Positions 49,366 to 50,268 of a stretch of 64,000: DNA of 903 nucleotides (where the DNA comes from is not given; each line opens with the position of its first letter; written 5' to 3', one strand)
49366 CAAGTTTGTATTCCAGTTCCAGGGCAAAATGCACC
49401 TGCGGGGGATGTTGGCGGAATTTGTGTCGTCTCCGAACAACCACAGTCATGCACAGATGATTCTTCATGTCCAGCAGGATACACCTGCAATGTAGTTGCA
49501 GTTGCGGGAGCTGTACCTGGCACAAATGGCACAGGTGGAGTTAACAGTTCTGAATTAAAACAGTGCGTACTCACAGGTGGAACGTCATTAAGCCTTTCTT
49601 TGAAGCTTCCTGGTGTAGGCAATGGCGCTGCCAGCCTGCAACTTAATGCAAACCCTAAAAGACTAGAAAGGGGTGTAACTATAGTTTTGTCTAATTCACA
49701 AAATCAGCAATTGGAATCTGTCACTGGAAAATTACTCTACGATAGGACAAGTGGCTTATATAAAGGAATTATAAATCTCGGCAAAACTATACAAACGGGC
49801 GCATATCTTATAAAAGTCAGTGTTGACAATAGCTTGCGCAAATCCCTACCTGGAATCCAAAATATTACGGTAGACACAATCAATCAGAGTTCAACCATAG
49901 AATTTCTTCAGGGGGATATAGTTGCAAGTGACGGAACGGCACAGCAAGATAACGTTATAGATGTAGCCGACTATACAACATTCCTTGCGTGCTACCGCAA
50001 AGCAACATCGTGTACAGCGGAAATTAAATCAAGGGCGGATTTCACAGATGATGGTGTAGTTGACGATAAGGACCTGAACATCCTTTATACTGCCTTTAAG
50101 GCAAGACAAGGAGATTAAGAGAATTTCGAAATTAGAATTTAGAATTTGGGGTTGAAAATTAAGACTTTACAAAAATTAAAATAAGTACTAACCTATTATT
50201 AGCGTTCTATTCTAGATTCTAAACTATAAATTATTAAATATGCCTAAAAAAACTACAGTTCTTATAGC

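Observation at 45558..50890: Cohesin–dockerin-type surface assembly module in a CPR-like genome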

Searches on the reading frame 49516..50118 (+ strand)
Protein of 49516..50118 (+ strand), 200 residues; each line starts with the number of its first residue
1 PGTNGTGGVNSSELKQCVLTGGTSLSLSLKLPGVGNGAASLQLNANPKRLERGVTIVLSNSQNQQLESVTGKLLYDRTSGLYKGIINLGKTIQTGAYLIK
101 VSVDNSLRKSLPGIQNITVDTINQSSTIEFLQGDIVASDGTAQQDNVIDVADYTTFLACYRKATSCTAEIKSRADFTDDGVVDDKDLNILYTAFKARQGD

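Call 30: search_protein_families(library=pfam, proteins=[window:49516-50118:+], max_evalue=1)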
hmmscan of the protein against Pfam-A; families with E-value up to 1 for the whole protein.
window:49516-50118:+ (200 aa): 2 families
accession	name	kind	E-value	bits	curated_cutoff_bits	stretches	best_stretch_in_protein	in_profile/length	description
PF22058.2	X25_BaPul_like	-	0.021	15.4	27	1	76-131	29-79/87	Pullulanase X25 domain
PF00404.24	Dockerin_1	-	0.044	14.4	22.9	1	144-190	6-52/57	Dockerin type I domain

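Call 42: find_homologous_proteins(query=window:49561-50118:+, max_evalue=0.001)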
Query window:49561-50118:+: 84 candidates shared short words with the query, none scored E <= 0.001.

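Call 46: search_protein_families(library=pfam, alignment_id=A2, max_evalue=1)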
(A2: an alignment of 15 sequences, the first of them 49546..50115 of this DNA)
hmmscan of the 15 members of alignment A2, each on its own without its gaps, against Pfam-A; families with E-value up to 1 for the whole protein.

A. member 1, window:49546-50115:+ (190 aa): 2 families
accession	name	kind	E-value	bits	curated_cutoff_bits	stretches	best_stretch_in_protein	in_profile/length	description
PF22058.2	X25_BaPul_like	-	0.019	15.5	27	1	66-121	29-79/87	Pullulanase X25 domain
PF00404.24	Dockerin_1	-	0.048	14.3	22.9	1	134-180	6-52/57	Dockerin type I domain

B. families by the number of members that match (of 15 scanned): 19 families
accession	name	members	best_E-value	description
PF00404.24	Dockerin_1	10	1.3e-06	Dockerin type I domain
PF13860.13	FlgD_ig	3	0.00085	FlgD Ig-like domain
PF03174.19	CHB_HEX_C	2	0.0018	Chitobiase/beta-hexosaminidase C-terminal domain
PF12852.13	Cupin_6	2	0.0089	Cupin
PF03903.18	Phage_T4_gp36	1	0.005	Phage T4 tail fibre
PF18962.6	Por_Secre_tail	1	0.0067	Secretion system C-terminal sorting domain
PF23861.1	Ribophorin_II_2nd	1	0.016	Ribophorin II second domain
PF22058.2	X25_BaPul_like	1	0.019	Pullulanase X25 domain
PF22318.1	DUF6971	1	0.022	Domain of unknown function (DUF6971)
PF13202.12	EF-hand_5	1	0.03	EF hand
PF03953.22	Tubulin_C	1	0.033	Tubulin C-terminal domain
PF13517.12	FG-GAP_3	1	0.035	FG-GAP-like repeat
PF13750.12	Big_3_3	1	0.037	Bacterial Ig-like domain (group 3)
PF09134.16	Invasin_D3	1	0.043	Invasin, domain 3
PF16967.11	TcfC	1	0.12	E-set like domain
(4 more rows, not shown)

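Call 47: search_solved_structures(query=A2, max_evalue=1, show_alignments=3)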
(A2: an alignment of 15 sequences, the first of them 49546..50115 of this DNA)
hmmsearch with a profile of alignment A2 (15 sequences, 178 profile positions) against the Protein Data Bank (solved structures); distinct sequences matched with E-value up to 1: 26.
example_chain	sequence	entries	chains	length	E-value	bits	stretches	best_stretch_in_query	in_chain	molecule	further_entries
2b59_B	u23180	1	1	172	4.5e-08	36.3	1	68-173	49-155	Cellulosomal scaffolding protein A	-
3kcp_A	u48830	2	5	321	1.7e-07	34.4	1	68-173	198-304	Cellulosomal-scaffolding protein A | Cellulosome anchoring protein cohesin region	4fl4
5g5d_B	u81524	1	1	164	8.4e-07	32.2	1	68-173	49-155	CELLULOSOMAL-SCAFFOLDING PROTEIN A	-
2y3n_B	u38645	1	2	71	1.3e-06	31.6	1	117-172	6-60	CELLULOSOMAL FAMILY-48 PROCESSIVE GLYCOSIDE HYDROLASE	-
4wi0_B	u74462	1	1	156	4.7e-06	29.7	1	66-172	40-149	Cellulosomal scaffoldin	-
4fl4_A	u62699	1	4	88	7.9e-06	29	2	147-171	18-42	Glycoside hydrolase family 9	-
4u3s_B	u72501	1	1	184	8.8e-06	28.9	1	66-173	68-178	Cellulosomal scaffoldin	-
2yik_A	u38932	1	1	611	1.4e-05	28.2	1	109-171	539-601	ENDOGLUCANASE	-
1daq_A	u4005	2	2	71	3.6e-05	26.9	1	150-171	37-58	ENDOGLUCANASE SS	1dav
2mte_A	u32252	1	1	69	4e-05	26.7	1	150-171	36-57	Cellulose 1,4-beta-cellobiosidase (reducing end) CelS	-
2ccl_B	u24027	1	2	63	8e-05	25.7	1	116-171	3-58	ENDO-1,4-BETA-XYLANASE Y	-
1ohz_B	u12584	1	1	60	8.8e-05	25.6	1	118-171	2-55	ENDO-1,4-BETA-XYLANASE Y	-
8x3a_A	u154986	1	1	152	0.00019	24.5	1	118-173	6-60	Serine protease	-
8x39_A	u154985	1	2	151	0.00022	24.3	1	118-173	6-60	Serine protease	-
4cj0_A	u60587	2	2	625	0.0024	20.9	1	108-171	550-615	ENDOGLUCANASE D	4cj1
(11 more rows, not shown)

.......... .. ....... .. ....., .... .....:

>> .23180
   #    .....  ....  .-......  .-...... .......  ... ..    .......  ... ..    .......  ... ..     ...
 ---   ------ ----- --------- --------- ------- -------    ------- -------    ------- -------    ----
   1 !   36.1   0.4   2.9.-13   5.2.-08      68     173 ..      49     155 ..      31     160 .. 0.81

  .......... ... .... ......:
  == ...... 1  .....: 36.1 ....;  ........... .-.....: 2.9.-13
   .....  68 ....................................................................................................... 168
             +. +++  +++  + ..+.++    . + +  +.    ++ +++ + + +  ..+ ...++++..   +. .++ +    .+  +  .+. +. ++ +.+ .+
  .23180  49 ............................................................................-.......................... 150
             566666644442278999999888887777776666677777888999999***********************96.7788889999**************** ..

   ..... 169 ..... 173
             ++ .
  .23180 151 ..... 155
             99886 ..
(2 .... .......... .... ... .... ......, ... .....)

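Call 74: predict_structure(alignment_id=A5)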
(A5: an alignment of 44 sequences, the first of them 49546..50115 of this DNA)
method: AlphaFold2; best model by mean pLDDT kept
length: 190 residues; sequences in the alignment: 44
mean_pLDDT: 93.1   pTM: 0.86
mean pLDDT of the five models: 93.1, 93.0, 92.7, 92.3, 91.8
residues with pLDDT >= 90: 164; 70-90: 16; 50-70: 10; < 50: 0
segments of 3 or more residues with pLDDT < 50: none
pLDDT, mean of each block of 10 residues (from residue 1): 65 95 94 96 97 96 97 97 97 95 96 96 86 86 96 95 97 97 89
secondary structure, 60 per line:
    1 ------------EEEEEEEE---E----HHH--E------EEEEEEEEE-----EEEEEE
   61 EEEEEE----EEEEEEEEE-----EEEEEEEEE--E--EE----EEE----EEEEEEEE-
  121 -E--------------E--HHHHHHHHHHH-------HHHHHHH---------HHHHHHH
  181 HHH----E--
elements in order: E13-20 E41-49 E55-66 E71-79 E85-93 E105-107 E112-119 H140-150 H158-164 H174-183

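Call 76: fold_search(model_id=the predicted structure, library=pdb)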
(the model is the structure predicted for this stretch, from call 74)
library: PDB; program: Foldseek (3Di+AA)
matches with E <= 10: 1880; with E <= 0.001: 1
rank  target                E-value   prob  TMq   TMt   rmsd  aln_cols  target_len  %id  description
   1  6yoa_A                6.6e-04  1.00  0.32  0.41   6.2       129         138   10  Lig v 1 structure and the inflammatory response to the Ole e 1 protein family (released 2020-05-13)
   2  8cem_F                3.2e-03  0.77  0.20  0.08  13.8       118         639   12  Structure of bovine native C3, re-refinement (released 2023-04-05)
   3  7zgj_A                3.9e-03  0.80  0.21  0.08  12.2       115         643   13  Trypanosoma brucei gambiense ISG65 in complex with human complement component C3 (released 2023-04-05)
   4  8cem_E                4.9e-03  0.72  0.20  0.08  13.9       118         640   12  Structure of bovine native C3, re-refinement (released 2023-04-05)
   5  9sv8_B                5.6e-03  0.69  0.21  0.08  13.7       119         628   13  Herpes simplex virus 2 delta28-73 glycoprotein C ectodomain in complex with C3b (released 2025-12-10)
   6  5z1b_C                5.6e-03  0.23  0.18  0.08  15.4       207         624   16  Structure of Bifidobacterium dentium beta-glucuronidase complexed with coumarin-3-O-glucuronide (released 2018-12-12)
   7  2wii_A                5.9e-03  0.75  0.21  0.09  13.3       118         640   12  Complement C3b in complex with factor H domains 1-4 (released 2009-06-09)
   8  2a73_A                5.9e-03  0.69  0.20  0.08  13.7       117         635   13  Human Complement Component C3 (released 2005-09-27)
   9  6fhv_A                7.1e-03  0.85  0.27  0.11   7.4       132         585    8  Crystal structure of Penicillium oxalicum Glucoamylase (released 2018-05-09)
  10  2win_A                7.1e-03  0.69  0.21  0.08  12.6       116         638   11  C3 convertase (C3bBb) stabilized by SCIN (released 2009-06-09)
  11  4gqz_B                8.0e-03  0.92  0.26  0.30   7.6       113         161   12  Crystal Structure of S.CueP (released 2013-08-14)
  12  3l5n_A                8.0e-03  0.80  0.23  0.09  11.8       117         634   11  Staphylococcal Complement Inhibitor (SCIN) in complex with Human Complement Component C3b (released 2010-08-04)
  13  8enu_G                9.6e-03  0.66  0.21  0.08  13.6       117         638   13  Structure of the C3bB proconvertase in complex with lufaxin (released 2023-08-09)
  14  6ymq_G                1.0e-02  0.44  0.19  0.27   9.2       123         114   12  TREM2 extracellular domain (19-131) in complex with single-chain variable 4 (scFv-4) (released 2021-02-17)
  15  2ak4_D                1.0e-02  0.41  0.20  0.19  11.8       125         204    6  Crystal Structure of SB27 TCR in complex with HLA-B*3508-13mer peptide (released 2005-10-11)
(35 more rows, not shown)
